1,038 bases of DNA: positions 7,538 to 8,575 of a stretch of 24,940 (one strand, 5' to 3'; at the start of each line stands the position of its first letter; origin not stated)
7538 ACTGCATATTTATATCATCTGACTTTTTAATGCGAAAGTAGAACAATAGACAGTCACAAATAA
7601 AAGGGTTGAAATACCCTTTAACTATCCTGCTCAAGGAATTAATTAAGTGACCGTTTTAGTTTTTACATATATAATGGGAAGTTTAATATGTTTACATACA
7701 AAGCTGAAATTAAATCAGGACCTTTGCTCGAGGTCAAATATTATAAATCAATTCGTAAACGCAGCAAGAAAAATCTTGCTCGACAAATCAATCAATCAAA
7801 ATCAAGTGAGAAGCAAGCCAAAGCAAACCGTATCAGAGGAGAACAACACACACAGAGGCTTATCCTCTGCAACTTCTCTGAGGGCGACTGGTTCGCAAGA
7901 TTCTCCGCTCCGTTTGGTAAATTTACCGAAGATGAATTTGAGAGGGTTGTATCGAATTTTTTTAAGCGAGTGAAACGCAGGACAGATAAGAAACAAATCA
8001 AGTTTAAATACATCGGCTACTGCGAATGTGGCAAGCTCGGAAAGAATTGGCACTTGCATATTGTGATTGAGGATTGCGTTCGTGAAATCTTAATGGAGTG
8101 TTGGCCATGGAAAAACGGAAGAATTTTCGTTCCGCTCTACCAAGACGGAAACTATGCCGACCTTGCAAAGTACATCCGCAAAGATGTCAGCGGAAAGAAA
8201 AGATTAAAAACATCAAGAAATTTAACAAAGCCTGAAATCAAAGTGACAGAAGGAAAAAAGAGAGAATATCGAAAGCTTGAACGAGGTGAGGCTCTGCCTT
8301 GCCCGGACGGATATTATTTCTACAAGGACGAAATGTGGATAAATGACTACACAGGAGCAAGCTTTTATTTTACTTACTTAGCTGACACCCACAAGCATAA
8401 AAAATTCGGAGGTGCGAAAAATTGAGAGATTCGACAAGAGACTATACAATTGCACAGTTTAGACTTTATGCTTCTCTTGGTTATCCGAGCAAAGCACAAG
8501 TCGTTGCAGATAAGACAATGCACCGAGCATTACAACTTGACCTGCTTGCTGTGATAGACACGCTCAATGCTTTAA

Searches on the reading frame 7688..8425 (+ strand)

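Call 80: search_protein_families(library=pfam, proteins=[window:7688-8425:+], max_evalue=0.0001)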
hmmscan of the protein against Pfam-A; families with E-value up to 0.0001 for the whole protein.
window:7688-8425:+ (245 aa): 1 family
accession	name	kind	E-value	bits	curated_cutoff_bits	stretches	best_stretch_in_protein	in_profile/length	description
PF23343.2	REP_ORF2-G2P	-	4.2e-08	33.8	27.8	1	85-166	16-98/99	Replication-associated protein ORF2/G2P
